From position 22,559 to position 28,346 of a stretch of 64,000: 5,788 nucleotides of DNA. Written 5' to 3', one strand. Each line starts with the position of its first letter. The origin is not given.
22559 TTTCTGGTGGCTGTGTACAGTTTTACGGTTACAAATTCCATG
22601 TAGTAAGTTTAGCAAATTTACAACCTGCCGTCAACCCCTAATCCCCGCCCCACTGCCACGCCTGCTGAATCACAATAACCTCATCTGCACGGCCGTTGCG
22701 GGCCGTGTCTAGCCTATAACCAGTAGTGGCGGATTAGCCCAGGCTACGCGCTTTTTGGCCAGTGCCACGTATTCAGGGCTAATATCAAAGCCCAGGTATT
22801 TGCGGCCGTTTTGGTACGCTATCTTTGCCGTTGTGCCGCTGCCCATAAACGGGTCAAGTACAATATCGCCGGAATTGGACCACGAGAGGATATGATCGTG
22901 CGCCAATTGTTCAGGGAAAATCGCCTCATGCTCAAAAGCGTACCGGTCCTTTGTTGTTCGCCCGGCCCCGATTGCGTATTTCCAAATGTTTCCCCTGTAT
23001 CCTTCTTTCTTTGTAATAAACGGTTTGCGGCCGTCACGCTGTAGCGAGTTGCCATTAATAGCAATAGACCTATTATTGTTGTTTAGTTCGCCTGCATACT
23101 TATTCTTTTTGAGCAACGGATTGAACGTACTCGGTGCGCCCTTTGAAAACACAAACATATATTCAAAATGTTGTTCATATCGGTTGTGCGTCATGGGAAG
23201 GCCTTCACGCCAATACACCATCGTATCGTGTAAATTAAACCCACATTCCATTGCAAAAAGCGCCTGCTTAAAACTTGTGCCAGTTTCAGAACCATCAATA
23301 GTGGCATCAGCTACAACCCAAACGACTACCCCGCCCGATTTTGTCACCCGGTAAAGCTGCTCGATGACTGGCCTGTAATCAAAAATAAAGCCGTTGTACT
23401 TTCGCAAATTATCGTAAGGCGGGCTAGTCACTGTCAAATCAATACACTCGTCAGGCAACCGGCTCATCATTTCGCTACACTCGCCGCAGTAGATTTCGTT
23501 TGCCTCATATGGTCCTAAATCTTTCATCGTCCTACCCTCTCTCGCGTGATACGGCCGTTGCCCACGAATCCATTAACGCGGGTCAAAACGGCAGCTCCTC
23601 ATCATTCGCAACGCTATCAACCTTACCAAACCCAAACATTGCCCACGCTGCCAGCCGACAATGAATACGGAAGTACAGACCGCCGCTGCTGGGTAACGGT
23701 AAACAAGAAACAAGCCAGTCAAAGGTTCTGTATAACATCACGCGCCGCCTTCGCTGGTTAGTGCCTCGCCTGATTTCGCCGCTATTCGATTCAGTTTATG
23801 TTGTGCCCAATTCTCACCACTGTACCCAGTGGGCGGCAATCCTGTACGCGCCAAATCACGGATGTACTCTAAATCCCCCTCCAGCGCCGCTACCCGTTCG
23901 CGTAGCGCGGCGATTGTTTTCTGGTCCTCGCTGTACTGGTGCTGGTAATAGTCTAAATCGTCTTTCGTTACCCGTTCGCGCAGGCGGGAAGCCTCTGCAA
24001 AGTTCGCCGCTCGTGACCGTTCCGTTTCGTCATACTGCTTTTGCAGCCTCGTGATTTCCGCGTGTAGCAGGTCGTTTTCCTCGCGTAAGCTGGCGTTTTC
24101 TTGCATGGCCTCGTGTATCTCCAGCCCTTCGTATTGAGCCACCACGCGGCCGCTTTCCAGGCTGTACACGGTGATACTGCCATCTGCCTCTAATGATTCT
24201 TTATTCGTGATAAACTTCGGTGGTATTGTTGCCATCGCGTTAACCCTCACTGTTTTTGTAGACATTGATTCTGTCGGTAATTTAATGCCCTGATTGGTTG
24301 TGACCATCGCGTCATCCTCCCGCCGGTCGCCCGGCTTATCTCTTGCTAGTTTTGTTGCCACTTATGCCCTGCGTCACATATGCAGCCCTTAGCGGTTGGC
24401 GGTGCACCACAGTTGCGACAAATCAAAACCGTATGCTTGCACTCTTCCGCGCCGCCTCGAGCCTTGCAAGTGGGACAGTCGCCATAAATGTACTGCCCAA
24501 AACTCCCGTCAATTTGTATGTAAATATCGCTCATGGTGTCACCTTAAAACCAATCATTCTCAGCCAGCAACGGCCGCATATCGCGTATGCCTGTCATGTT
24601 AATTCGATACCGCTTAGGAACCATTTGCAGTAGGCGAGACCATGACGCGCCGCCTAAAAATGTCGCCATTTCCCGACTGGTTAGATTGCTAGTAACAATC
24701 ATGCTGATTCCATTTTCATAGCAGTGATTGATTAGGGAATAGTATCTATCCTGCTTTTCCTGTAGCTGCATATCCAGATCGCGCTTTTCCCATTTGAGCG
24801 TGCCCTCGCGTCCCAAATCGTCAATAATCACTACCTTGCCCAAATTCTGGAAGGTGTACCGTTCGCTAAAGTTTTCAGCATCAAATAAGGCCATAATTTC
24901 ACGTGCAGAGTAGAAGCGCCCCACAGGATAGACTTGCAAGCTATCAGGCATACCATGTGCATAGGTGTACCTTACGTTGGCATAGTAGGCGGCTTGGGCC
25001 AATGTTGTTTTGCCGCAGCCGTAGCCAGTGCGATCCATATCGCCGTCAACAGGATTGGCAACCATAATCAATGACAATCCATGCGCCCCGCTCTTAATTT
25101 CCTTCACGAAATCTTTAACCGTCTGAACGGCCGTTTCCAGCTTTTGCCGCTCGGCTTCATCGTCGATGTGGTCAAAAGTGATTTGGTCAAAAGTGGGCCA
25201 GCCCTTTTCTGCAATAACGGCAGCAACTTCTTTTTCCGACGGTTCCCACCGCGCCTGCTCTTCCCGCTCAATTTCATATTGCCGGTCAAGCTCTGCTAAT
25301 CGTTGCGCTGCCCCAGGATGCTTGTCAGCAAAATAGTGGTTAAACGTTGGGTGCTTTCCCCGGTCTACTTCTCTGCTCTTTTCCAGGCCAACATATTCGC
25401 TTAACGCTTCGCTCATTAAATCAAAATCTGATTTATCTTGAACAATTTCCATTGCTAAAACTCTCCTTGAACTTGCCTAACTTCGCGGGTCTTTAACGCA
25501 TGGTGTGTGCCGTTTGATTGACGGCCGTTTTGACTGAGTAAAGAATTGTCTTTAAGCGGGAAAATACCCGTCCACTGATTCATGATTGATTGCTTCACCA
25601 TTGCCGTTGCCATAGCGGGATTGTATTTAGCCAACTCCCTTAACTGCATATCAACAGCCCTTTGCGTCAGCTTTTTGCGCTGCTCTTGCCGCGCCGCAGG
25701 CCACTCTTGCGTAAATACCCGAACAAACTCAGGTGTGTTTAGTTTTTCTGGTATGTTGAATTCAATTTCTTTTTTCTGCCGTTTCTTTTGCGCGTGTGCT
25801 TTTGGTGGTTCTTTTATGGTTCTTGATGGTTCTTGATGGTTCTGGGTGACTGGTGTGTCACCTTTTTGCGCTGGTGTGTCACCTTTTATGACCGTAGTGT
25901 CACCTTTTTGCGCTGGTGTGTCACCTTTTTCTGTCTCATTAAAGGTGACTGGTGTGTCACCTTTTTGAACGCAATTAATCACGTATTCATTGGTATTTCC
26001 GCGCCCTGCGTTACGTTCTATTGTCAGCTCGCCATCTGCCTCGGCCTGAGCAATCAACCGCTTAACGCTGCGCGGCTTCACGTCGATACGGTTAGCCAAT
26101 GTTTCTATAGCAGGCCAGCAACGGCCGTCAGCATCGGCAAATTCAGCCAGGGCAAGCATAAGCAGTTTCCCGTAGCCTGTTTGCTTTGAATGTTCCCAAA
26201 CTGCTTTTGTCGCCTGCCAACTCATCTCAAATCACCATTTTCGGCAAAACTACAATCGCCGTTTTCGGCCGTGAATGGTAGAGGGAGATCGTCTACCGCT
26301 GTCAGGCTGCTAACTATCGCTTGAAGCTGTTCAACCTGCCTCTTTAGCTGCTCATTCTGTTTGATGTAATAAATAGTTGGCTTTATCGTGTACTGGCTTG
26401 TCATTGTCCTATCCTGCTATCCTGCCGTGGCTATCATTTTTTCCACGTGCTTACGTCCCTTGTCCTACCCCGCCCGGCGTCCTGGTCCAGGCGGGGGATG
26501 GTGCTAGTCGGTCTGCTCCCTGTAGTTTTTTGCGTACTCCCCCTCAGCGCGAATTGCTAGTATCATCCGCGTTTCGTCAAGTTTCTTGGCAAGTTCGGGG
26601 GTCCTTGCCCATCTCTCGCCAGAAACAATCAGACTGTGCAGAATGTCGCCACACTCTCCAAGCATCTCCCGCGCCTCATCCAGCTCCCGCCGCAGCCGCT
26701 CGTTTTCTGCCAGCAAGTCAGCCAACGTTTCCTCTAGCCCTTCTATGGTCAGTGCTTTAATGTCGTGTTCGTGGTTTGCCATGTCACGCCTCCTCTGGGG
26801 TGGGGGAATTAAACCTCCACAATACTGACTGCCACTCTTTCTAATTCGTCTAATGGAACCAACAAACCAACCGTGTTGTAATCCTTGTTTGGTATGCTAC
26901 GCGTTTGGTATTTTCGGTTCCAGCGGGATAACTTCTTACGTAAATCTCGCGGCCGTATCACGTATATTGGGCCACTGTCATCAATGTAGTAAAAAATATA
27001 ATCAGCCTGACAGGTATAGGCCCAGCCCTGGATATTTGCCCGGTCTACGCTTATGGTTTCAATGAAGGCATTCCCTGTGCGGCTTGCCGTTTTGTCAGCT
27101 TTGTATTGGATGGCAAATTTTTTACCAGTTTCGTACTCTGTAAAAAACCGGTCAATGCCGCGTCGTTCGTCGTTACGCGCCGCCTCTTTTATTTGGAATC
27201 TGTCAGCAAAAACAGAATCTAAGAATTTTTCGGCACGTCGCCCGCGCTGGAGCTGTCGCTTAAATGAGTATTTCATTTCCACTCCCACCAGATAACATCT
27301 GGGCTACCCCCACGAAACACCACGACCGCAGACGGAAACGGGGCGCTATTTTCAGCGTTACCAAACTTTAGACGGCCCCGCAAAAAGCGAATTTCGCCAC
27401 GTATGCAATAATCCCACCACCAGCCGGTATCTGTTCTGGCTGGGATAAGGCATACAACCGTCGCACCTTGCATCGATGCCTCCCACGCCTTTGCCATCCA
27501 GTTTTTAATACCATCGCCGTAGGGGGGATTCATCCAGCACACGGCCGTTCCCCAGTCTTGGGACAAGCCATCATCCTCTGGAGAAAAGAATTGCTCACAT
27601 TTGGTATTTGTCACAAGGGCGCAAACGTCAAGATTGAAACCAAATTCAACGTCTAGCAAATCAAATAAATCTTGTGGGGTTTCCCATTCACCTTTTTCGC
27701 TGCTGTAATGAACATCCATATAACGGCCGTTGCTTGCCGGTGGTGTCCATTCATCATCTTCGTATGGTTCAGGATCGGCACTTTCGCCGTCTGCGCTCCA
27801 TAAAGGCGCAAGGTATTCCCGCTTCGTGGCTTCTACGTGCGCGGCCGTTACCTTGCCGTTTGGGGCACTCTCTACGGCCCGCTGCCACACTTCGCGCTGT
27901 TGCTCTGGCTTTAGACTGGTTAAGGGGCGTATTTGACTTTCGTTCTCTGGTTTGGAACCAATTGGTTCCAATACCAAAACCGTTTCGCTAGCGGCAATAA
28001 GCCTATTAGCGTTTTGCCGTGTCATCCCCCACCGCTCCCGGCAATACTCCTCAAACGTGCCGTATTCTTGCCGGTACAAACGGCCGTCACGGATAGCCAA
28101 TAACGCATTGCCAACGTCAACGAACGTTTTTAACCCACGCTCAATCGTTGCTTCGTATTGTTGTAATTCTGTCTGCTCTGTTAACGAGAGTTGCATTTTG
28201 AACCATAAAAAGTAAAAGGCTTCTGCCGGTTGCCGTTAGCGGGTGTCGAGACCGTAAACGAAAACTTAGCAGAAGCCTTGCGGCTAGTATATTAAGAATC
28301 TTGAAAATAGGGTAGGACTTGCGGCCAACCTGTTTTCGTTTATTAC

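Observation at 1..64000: Highly iterated palindrome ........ saturates both chromosome and prophage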

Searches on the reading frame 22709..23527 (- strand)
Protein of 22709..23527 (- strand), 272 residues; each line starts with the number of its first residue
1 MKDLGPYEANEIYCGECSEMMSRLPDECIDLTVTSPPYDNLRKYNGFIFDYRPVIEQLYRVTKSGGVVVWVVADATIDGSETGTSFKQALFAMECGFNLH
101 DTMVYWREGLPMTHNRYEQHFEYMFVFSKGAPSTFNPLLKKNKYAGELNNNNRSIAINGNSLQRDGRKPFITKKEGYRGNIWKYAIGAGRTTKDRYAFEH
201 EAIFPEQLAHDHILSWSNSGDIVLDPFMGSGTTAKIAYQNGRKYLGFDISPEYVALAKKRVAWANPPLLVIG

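Call 35: search_protein_families(library=pfam, proteins=[window:22709-23527:-], max_evalue=0.001)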
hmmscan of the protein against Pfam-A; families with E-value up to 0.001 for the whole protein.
window:22709-23527:- (272 aa): 4 families
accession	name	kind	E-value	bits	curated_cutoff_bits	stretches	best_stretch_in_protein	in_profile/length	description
PF01555.25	N6_N4_Mtase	-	6.7e-42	144.4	26.7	1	29-259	1-221/221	DNA methylase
PF08241.18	Methyltransf_11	-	4.4e-05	24.5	21.2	0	228-264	5-41/95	Methyltransferase domain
PF13649.12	Methyltransf_25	-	0.00018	22.5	27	0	223-266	1-46/97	Methyltransferase domain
PF13847.12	Methyltransf_31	-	0.00018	21.6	27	0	218-261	2-48/145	Methyltransferase domain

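Call 36: search_solved_structures(query=window:22709-23527:-, max_evalue=0.001)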
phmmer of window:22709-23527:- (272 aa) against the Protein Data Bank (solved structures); distinct sequences matched with E-value up to 0.001: 12.
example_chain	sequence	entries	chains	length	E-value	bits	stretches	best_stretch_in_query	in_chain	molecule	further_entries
2zie_A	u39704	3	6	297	5.1e-17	65.9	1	191-265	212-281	Putative modification methylase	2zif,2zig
8s9m_A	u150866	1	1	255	1.8e-14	57.5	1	197-264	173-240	DNA cytosine-N4 methyltransferase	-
8s9n_A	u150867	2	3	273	2.2e-14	57.2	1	197-264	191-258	DNA cytosine-N4 methyltransferase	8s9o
6pbd_A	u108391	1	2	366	7.2e-14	55.5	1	200-265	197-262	Modification methylase CcrMI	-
1g60_A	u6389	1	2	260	3.4e-13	53.3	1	8-257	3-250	Adenine-specific Methyltransferase MboIIA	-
1boo_A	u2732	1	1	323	2e-10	44.2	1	199-258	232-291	PROTEIN (N-4 CYTOSINE-SPECIFIC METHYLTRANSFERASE PVU II)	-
8urk_A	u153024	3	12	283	4.6e-10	43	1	198-262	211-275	Methyltransferase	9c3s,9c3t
9c3u_A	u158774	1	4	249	7.3e-10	42.4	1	198-261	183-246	Methyltransferase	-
5hfj_A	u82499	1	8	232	5.7e-08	36.2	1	215-261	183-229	Adenine specific DNA methyltransferase (DpnA)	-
5hek_A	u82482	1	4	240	5.9e-08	36.1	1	215-261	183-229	Adenine specific DNA methyltransferase (DpnA)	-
1eg2_A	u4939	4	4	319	5.1e-07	33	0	179-262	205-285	MODIFICATION METHYLASE RSRI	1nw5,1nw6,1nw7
1nw8_A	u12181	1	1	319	5.7e-07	32.9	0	179-262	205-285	MODIFICATION METHYLASE RSRI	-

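Call 50: find_related_loci(query=window:22709-23527:-, collection=viral_contigs, flank=6000)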
Query window:22709-23527:- (272 aa) in viral_contigs; peptide patterns used: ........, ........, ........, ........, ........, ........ (x = any residue, [..] = any of these).
27 stretches matched a pattern; 23 encode a relative of the query (tblastn E <= 1e-3); 23 distinct loci.
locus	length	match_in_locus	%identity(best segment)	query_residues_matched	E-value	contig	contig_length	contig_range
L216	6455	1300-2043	58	8-262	5e-99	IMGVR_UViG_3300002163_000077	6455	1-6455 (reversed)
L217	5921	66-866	55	12-269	4e-93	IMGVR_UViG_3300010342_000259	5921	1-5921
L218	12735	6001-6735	52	10-261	2e-88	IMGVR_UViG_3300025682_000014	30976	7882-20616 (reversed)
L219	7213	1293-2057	54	8-269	2e-88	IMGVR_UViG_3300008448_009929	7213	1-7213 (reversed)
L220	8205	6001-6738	54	11-262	2e-86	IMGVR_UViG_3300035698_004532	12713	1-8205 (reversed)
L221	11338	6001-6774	53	8-261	7e-85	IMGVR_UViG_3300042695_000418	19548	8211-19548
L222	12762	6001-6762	51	9-262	7e-85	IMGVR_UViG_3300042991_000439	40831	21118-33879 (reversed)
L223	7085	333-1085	54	8-261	5e-78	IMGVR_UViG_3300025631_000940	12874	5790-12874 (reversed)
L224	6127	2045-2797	55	12-264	7e-78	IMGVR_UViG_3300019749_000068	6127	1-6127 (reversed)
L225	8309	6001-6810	49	7-269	2e-77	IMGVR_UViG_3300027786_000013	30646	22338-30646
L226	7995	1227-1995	54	8-261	9e-73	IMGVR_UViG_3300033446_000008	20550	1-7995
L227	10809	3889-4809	26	1-261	9e-21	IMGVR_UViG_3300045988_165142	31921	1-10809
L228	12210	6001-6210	36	200-269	2e-6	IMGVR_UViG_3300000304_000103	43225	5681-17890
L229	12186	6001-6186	37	200-261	4e-6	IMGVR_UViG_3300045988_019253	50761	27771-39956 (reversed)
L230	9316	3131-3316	37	200-261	4e-6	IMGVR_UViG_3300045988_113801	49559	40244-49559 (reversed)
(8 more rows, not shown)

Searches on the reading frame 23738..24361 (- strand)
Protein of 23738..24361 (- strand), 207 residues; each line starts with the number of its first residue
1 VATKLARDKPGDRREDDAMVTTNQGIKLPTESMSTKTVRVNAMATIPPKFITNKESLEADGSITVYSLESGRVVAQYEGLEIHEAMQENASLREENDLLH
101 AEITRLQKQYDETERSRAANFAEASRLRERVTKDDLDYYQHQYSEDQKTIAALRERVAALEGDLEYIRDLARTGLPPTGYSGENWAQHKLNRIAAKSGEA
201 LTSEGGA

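Call 35: search_protein_families(library=pfam, proteins=[window:23738-24361:-], max_evalue=0.001)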
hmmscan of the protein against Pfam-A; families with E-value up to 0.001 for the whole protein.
window:23738-24361:- (207 aa): 1 family
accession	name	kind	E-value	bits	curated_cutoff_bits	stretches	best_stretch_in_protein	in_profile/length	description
PF04977.20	DivIC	-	2e-06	27.9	28.9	0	80-114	24-58/80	Septum formation initiator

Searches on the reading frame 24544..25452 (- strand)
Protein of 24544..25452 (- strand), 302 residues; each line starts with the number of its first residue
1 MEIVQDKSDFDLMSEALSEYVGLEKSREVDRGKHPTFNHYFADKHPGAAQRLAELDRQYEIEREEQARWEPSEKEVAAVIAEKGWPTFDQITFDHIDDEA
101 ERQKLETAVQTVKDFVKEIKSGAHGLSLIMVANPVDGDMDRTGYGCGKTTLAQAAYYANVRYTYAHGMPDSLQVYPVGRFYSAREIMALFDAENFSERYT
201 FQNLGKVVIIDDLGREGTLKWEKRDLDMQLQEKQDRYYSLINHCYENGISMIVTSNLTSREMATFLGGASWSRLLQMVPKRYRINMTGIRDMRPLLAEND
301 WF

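Call 6: search_protein_families(library=phrogs, proteins=[window:24544-25452:-])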
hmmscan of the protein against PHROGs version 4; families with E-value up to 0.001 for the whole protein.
window:24544-25452:- (302 aa): 3 families
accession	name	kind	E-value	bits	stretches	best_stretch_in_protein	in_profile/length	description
phrog_50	-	DNA, RNA and nucleotide metabolism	2.6e-21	77.3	1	88-295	334-512/570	DnaC-like helicase loader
phrog_3277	-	DNA, RNA and nucleotide metabolism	6.9e-09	36.7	1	145-288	20-151/168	DnaC-like helicase loader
phrog_26922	-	DNA, RNA and nucleotide metabolism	9.1e-05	24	1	206-279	13-75/92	DnaC-like helicase loader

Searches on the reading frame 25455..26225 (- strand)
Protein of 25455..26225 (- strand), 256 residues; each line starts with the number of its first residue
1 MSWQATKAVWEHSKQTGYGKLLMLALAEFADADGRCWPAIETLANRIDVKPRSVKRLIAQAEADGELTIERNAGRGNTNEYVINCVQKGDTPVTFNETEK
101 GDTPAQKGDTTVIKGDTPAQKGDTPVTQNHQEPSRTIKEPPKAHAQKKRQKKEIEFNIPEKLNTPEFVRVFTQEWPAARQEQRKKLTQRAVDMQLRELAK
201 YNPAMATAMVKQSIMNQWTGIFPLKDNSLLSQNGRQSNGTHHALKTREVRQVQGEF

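Call 35: search_protein_families(library=pfam, proteins=[window:25455-26225:-], max_evalue=0.001)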
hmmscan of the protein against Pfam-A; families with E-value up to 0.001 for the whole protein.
window:25455-26225:- (256 aa): 1 family
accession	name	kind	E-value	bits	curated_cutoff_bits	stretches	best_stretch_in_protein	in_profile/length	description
PF13730.12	HTH_36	-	1.1e-10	41.6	25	1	20-63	8-51/55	Helix-turn-helix domain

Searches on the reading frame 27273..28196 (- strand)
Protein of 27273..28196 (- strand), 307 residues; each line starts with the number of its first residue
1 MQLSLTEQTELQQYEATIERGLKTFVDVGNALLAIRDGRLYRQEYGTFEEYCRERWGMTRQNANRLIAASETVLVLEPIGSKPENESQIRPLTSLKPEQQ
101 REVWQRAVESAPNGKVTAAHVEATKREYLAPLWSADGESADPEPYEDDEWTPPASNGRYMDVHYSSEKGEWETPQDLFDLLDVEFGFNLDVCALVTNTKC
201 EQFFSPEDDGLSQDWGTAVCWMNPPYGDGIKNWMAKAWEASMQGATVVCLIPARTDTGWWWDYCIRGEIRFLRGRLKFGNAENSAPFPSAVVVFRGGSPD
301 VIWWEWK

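Call 6: search_protein_families(library=phrogs, proteins=[window:27273-28196:-])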
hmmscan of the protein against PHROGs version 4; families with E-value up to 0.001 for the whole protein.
window:27273-28196:- (307 aa): 5 families
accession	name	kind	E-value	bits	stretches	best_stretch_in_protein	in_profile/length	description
phrog_111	-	other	1.1e-52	180.9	1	161-297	57-204/345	DNA methyltransferase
phrog_22740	-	unknown function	2.2e-23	83.6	1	163-237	6-82/99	-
phrog_6083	-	DNA, RNA and nucleotide metabolism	2.9e-09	38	1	243-296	3-67/94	DNA methylase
phrog_33262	-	moron, auxiliary metabolic gene and host takeover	1.8e-05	24.4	1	170-279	306-430/495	phosphoadenosine phosphosulfate reductase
phrog_1733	-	unknown function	0.00025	21.5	1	22-115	31-115/305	-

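Call 30: find_encoding_contigs(protein=window:27273-28196:-, flank=10000, max_places=3)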
Protein window:27273-28196:- (307 aa): 2 contigs read that carry it; 2 places shown.
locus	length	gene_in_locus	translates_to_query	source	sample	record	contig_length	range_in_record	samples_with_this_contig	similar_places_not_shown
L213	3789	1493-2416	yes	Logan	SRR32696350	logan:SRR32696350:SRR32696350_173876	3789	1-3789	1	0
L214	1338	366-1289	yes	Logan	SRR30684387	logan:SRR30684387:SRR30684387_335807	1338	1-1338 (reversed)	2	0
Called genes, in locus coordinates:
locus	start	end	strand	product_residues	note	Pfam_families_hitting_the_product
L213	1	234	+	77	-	?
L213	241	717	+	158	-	PF08774:VRR_NUC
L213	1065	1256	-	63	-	PF22513:FitA-like_RHH (weak)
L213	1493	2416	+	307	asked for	PF05869:Dam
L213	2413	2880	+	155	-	-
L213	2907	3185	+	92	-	-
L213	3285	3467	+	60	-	-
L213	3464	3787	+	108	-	?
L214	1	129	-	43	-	?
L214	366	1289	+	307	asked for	PF05869:Dam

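Call 35: search_protein_families(library=pfam, proteins=[window:27273-28196:-], max_evalue=0.001)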
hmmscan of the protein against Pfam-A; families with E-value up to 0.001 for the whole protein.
window:27273-28196:- (307 aa): 1 family
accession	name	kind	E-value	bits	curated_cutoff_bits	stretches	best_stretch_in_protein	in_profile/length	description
PF05869.16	Dam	-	4.5e-30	105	28.1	1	166-285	7-130/169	DNA N-6-adenine-methyltransferase (Dam)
